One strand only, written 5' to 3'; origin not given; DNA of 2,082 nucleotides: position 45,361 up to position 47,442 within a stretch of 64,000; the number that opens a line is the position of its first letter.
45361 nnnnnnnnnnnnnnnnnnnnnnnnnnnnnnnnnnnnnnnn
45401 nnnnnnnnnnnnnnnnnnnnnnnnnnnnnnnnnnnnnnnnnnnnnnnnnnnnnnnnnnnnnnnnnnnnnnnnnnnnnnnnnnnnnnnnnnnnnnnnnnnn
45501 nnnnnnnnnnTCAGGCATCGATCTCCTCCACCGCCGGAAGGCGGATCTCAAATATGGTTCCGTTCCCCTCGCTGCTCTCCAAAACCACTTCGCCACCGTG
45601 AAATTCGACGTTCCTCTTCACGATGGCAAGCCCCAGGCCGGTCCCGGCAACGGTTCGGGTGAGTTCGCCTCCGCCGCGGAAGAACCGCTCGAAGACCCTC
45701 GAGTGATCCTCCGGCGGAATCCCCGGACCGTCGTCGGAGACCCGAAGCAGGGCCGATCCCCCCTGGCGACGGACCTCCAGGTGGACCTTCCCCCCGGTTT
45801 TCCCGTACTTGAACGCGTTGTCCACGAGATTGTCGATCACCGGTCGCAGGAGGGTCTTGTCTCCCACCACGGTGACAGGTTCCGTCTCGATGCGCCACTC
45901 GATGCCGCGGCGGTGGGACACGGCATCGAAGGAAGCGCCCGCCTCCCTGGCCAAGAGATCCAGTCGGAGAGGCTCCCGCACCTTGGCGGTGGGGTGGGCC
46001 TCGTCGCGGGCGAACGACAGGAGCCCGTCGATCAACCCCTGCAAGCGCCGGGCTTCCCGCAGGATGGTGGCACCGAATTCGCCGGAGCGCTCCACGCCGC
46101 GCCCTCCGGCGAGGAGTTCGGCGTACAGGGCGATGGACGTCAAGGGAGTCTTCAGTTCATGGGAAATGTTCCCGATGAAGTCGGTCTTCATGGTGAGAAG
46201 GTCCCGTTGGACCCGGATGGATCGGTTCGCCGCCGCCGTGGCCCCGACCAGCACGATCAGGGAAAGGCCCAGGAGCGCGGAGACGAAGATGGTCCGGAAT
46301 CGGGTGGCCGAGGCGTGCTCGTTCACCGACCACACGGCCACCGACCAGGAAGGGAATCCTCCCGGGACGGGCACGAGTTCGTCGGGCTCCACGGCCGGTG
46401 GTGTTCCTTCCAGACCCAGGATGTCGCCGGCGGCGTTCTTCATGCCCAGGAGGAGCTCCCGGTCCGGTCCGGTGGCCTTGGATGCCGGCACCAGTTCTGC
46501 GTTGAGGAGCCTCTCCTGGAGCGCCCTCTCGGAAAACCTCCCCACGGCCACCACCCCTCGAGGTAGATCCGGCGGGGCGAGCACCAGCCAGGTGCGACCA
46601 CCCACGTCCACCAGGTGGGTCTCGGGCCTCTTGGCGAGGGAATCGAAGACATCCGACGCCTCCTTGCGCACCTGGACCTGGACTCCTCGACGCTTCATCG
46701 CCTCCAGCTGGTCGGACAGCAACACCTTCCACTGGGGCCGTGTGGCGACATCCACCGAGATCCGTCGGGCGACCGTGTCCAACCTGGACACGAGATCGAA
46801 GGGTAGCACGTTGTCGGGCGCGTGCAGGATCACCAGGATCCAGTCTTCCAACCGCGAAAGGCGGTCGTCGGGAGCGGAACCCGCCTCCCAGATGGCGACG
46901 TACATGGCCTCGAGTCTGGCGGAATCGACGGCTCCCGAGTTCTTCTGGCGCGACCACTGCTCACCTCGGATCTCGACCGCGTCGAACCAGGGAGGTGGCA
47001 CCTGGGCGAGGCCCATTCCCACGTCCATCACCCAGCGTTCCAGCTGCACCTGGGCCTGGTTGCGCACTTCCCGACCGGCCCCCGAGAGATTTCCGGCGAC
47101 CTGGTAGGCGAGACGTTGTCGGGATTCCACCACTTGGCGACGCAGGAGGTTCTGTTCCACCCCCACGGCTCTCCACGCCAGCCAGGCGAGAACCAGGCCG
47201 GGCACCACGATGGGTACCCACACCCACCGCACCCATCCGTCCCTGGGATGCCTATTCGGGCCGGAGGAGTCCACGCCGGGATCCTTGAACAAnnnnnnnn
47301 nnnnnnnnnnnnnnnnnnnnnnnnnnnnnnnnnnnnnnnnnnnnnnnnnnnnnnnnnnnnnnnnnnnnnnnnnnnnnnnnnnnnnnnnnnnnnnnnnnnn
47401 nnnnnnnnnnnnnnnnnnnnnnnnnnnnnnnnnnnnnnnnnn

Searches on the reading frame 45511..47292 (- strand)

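Call 37: search_protein_families(library=pfam, proteins=[window:45511-47292:-], max_evalue=0.0001)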
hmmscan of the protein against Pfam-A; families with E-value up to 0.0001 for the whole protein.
window:45511-47292:- (593 aa): 2 families
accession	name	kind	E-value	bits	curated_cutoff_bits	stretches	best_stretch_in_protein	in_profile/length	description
PF02518.31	HATPase_c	-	4.5e-30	104.8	26.4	1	477-587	1-109/111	Histidine kinase-, DNA gyrase B-, and HSP90-like ATPase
PF00512.31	HisKA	-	1.9e-16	60.3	26.9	1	368-432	1-65/66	His Kinase A (phospho-acceptor) domain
